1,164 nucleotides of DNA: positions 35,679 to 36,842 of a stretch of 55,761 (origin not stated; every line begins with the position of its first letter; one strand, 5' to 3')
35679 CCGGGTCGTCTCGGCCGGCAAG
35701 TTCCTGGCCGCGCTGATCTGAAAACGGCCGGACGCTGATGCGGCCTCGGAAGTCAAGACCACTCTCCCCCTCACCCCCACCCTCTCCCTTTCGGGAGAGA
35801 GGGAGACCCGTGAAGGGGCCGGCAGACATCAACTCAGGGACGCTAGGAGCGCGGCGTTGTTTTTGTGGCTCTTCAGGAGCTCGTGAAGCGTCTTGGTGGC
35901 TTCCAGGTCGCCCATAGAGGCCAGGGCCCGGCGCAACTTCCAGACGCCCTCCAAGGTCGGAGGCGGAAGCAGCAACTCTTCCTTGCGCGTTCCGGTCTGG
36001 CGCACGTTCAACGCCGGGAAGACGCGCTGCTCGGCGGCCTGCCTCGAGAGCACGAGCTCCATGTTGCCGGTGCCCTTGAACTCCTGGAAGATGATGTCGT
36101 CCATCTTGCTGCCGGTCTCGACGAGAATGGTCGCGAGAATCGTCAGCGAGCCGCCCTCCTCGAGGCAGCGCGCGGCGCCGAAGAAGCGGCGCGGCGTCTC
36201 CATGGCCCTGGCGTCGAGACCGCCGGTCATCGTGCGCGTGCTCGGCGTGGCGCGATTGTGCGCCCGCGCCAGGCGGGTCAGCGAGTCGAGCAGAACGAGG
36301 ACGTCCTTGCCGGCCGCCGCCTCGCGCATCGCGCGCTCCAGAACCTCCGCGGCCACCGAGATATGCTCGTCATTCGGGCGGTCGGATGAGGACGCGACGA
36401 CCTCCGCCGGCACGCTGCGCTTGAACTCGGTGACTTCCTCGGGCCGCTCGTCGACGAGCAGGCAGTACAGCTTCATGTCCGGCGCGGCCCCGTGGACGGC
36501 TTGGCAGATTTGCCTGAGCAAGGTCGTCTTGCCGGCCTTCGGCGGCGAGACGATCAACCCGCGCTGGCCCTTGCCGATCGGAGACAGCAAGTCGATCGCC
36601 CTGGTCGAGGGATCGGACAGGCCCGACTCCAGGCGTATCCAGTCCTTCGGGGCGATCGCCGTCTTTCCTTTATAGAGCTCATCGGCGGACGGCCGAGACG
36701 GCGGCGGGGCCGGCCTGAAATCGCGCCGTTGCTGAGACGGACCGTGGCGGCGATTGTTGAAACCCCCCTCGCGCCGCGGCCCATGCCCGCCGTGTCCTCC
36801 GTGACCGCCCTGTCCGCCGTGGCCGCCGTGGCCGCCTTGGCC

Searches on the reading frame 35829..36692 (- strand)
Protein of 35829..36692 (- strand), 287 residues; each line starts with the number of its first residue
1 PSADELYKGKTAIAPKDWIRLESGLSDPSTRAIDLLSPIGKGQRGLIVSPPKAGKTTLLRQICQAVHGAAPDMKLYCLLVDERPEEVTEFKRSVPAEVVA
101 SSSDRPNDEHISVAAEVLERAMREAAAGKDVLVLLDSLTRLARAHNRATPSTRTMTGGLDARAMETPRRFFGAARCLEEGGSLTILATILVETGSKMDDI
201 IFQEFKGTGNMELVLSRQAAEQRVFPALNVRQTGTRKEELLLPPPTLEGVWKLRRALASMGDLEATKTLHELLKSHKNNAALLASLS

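Call 44: search_protein_representatives(protein=window:35829-36692:-)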
Query: 287 residues. Proteins with E-value up to 0.001 (for the whole library): 7673; up to 1e-10: 4822; up to 1e-30: 1994. The best 150 are listed.
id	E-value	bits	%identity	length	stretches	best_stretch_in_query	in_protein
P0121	1.8e-101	355.6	55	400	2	101-286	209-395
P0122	2.8e-100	351.7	60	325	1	3-286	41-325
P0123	3.4e-93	328.5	65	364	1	3-240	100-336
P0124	3.8e-92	325.1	57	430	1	9-283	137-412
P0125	2.9e-88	312.3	54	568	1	10-283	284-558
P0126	4.1e-88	311.8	56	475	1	8-281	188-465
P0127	4.9e-88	311.6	56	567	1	9-285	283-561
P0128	2.1e-87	309.5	54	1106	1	10-283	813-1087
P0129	4.3e-87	308.5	55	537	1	3-283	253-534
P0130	5.7e-87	308.1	54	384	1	10-287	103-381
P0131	5.8e-87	308.1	54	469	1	8-283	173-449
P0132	6.3e-87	307.9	53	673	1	11-284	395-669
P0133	6.4e-87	307.9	53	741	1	10-285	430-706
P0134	9.5e-87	307.4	54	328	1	7-285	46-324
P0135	1.7e-86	306.5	57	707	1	12-283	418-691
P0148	1.1e-85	303.9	55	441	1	6-283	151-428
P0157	2.0e-85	303.1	56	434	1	6-278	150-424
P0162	2.3e-85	302.8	54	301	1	3-285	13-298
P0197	7.7e-84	297.8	52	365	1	10-283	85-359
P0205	1.3e-83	297.1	53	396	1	12-283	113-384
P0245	1.8e-82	293.3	57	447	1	29-279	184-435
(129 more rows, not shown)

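Call 46: list_cluster_members(proteins=[P0122, P0123, P0134, P0162, P0197, P0205, P0245, P0124, P0148, P0157])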
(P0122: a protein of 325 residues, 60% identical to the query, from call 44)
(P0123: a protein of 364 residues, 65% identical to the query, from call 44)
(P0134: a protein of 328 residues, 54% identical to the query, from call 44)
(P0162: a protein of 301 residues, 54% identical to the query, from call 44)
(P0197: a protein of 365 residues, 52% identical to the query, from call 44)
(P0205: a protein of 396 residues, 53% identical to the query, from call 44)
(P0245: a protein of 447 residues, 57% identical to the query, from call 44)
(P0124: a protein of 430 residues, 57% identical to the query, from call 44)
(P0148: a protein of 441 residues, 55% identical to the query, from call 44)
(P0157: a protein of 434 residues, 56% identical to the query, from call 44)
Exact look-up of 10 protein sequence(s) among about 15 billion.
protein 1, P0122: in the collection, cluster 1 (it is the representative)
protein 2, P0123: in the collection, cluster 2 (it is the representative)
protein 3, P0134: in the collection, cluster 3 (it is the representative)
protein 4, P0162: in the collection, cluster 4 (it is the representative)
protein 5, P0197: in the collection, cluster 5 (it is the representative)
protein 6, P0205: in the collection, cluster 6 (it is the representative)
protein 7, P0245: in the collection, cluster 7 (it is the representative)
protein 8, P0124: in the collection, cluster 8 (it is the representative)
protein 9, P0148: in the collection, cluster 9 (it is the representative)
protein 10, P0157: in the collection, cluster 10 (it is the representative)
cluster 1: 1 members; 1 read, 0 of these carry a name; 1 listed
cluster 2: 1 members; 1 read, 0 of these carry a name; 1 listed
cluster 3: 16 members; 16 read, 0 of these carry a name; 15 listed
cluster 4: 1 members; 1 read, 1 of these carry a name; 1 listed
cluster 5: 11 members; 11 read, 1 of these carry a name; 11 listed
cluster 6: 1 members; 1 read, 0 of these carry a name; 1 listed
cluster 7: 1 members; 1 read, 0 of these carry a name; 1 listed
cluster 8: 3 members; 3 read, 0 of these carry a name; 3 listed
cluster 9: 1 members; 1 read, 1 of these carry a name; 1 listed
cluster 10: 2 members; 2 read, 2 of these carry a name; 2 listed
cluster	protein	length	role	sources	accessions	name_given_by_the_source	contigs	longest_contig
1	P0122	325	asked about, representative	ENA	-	-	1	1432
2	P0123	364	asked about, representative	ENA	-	-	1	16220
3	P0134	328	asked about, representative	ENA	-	-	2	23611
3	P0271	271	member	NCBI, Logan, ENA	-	-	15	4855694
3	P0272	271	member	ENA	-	-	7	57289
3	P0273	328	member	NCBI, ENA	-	-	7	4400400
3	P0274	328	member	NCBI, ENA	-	-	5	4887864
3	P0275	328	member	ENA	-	-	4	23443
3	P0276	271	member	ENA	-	-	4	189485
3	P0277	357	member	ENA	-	-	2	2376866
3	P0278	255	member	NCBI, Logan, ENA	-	-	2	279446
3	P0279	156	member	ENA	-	-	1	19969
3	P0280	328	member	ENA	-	-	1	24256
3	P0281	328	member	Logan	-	-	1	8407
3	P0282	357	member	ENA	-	-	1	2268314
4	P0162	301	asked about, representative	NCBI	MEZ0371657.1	MAG: transcription termination factor Rho [Candidatus Sericytochromatia bacterium]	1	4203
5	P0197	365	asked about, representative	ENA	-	-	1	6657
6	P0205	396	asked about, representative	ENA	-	-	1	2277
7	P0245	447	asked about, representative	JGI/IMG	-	-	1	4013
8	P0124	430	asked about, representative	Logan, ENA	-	-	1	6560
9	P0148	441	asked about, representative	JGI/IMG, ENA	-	transcription termination factor Rho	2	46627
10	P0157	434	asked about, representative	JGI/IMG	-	transcription termination factor Rho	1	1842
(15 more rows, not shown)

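Call 47: find_encoding_contigs(protein=P0274, flank=6000, max_places=3)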
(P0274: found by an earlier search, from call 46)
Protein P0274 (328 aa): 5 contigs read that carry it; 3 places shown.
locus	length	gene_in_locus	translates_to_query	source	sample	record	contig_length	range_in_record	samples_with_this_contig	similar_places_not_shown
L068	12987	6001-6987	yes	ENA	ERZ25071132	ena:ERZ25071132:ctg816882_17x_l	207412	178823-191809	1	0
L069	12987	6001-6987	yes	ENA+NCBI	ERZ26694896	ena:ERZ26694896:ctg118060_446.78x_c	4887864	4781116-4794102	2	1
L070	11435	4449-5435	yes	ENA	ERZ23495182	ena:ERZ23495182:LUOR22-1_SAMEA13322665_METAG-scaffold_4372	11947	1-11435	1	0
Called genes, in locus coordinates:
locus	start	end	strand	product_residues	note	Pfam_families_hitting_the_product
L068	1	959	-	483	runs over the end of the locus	PF11794:HpaB_N, PF03241:HpaB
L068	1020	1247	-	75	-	-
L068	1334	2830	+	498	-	PF05235:CHAD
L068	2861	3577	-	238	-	PF01928:CYTH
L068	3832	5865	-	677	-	PF02129:Peptidase_S15, PF00326:Peptidase_S9, PF08530:PepX_C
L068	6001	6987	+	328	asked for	PF00006:ATP-synt_ab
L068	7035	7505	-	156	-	PF14588:YjgF_endoribonc, PF01042:Ribonuc_L-PSP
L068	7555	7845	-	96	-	-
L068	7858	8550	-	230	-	PF07298:NnrU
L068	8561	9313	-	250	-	PF00106:adh_short, PF08659:KR, PF13561:adh_short_C2, PF23441:SDR (weak)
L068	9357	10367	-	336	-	PF00478:IMPDH (faint), PF03060:NMO, PF01070:FMN_dh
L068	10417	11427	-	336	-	PF03951:Gln-synt_N, PF00120:Gln-synt_C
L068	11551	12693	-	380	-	PF13433:Peripla_BP_5, PF13458:Peripla_BP_6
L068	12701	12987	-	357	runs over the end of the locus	PF00296:Bac_luciferase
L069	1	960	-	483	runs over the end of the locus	PF11794:HpaB_N, PF03241:HpaB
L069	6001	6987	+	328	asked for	PF00006:ATP-synt_ab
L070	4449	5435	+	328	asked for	PF00006:ATP-synt_ab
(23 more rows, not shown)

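Call 49: find_related_loci(query=P0124, collection=genome_contigs, flank=1500)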
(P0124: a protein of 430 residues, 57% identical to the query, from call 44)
Query P0124 (430 aa) in genome_contigs; peptide patterns used: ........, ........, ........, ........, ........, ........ (x = any residue, [..] = any of these).
600 stretches matched a pattern (row limit reached: there are more); 595 encode a relative of the query (tblastn E <= 1e-3); the best 80 are kept; 80 distinct loci.
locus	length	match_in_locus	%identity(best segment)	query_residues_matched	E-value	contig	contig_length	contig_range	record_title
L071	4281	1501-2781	76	1-419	0e+0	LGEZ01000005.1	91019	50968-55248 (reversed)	MAG: Clostridia bacterium 41_269 MPF_scaffold_9, whole genome shotgun sequence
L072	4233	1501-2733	76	1-415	0e+0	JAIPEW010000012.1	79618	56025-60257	MAG: Clostridiales bacterium isolate Tobar18m-G8 Tobar18m-C39, whole genome shotgun sequence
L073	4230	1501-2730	72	1-414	0e+0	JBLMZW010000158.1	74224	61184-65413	MAG: Chitinophagales bacterium isolate MAG193 PRJNA951521_bin50_renamed_157, whole genome shotgun sequence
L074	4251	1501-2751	73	1-421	0e+0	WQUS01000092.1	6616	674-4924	MAG: Bacillota bacterium isolate Cu122P5bin5 JGI20166J26741_10750226, whole genome shotgun sequence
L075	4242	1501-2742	73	1-418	0e+0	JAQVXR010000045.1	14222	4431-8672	MAG: Desulfitobacteriaceae bacterium isolate STF2_130 NODE_11739_length_14222_cov_6.287833_Sandtown_F2, whole genome sho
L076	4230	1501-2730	73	1-414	0e+0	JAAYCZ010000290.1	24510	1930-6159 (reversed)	MAG: Syntrophomonadaceae bacterium isolate AS06rmzACSIP_507 466160_AS06, whole genome shotgun sequence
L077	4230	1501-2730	73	1-414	0e+0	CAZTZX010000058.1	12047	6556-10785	MAG TPA_asm: uncultured Syntrophomonas sp. isolate SRP192927_co2_488 genome assembly, contig: NODE_9810_length_12047_cov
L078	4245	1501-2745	69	1-417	0e+0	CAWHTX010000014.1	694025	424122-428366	MAG: uncultured Bacteroidetes bacterium isolate MFD05684.bin.1.301 genome assembly, contig: contig_34411, whole genome s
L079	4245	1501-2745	67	1-417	0e+0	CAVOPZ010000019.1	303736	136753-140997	MAG: uncultured Ignavibacteriaceae bacterium isolate MFD00032.bin.2.47 genome assembly, contig: contig_33940, whole geno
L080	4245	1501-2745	67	1-417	0e+0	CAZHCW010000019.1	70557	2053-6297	MAG TPA_asm: uncultured Ignavibacteriaceae bacterium isolate binchicken_co269_63 genome assembly, contig: NODE_347_lengt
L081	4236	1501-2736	66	4-417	0e+0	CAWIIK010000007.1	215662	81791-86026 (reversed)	MAG: uncultured Acidobacteriota bacterium isolate MFD05512.bin.1.30 genome assembly, contig: contig_33035, whole genome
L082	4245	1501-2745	66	1-417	0e+0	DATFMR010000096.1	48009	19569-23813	MAG TPA_asm: Ignavibacteriaceae bacterium isolate SMAG_U9230 k141_97357, whole genome shotgun sequence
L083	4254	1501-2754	66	1-420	0e+0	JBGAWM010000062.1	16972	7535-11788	MAG: Ignavibacteriaceae bacterium isolate MAG_AAO_AS.18 AAOAS-18_NODE_62_length_16972_cov_22.638887, whole genome shotgu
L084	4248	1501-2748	66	1-418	0e+0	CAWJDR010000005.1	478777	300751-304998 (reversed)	MAG: uncultured Acidobacteriota bacterium isolate MFD06298.bin.2.127 genome assembly, contig: contig_1947, whole genome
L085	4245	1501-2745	66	1-417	0e+0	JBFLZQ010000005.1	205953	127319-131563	MAG: Acidobacteriota bacterium isolate MAG115 MAG115_5, whole genome shotgun sequence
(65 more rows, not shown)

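Call 59: find_related_loci(query=P0134, collection=genome_contigs, flank=3000)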
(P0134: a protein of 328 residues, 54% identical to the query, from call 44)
Query P0134 (328 aa) in genome_contigs; peptide patterns used: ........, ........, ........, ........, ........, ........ (x = any residue, [..] = any of these).
600 stretches matched a pattern (row limit reached: there are more); 586 encode a relative of the query (tblastn E <= 1e-3); the best 80 are kept; 80 distinct loci.
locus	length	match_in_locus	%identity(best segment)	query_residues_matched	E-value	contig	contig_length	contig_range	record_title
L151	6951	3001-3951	49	10-322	2e-92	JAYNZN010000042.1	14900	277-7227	MAG: Opitutales bacterium isolate 139557_S159_concoct_bins.tsv.016 NODE_3736_length_14900_cov_7.636915, whole genome sho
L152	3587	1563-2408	51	45-326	6e-93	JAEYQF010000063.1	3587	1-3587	MAG: Verrucomicrobia bacterium isolate OH_CBB_226 k127_1794394, whole genome shotgun sequence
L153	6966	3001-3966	47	5-322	4e-91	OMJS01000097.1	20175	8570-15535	Opitutales bacterium isolate AM_1811 genome assembly, contig: k99_626299, whole genome shotgun sequence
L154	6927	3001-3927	50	32-327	2e-90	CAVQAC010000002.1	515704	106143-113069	MAG: uncultured Planctomycetales bacterium isolate MFD09495.bin.2.65 genome assembly, contig: contig_10324, whole genome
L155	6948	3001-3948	49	23-325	3e-90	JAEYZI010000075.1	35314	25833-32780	MAG: Actinomycetes bacterium isolate OH_CBlB_86 k127_2605682, whole genome shotgun sequence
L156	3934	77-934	50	44-328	3e-90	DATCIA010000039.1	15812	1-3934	MAG TPA_asm: Coriobacteriia bacterium isolate SMAG_U7847 k141_91232, whole genome shotgun sequence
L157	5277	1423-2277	52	42-325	5e-90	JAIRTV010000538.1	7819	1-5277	MAG: Planctomycetaceae bacterium isolate Ct408_bin98 k119_3774399, whole genome shotgun sequence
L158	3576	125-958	52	46-322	2e-90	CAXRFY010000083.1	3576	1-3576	MAG: Schleiferiaceae bacterium isolate YZ09aB_8.109 genome assembly, contig: k141_769717, whole genome shotgun sequence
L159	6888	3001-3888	51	46-322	8e-90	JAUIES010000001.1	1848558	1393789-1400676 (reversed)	MAG: Phycisphaerae bacterium isolate 8_bin.42 NODE_2_length_1848558_cov_3.620522, whole genome shotgun sequence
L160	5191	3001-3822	51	46-318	4e-89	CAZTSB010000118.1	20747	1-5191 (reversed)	MAG TPA_asm: uncultured Puniceicoccaceae bacterium isolate binchicken_co372_170 genome assembly, contig: k141_4700641, w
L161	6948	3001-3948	48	23-325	1e-88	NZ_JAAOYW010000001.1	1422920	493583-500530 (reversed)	Frigoribacterium faeni strain AS3.2 Ga0372463_01, whole genome shotgun sequence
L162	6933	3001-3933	47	18-322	7e-89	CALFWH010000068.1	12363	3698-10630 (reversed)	MAG: uncultured bacterium isolate H1_Bin_METABAT__99_sub_1_1 genome assembly, contig: c_000000151723, whole genome shotg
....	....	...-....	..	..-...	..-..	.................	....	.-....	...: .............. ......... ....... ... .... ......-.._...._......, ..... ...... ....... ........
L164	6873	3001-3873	52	34-322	1e-88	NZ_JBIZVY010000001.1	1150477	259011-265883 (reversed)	Agromyces sp. GXQ0307 Q0307_scaffold1, whole genome shotgun sequence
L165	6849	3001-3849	49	45-326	2e-88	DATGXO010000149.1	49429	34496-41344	MAG TPA_asm: Opitutaceae bacterium isolate SMAG_U10611 k141_436170, whole genome shotgun sequence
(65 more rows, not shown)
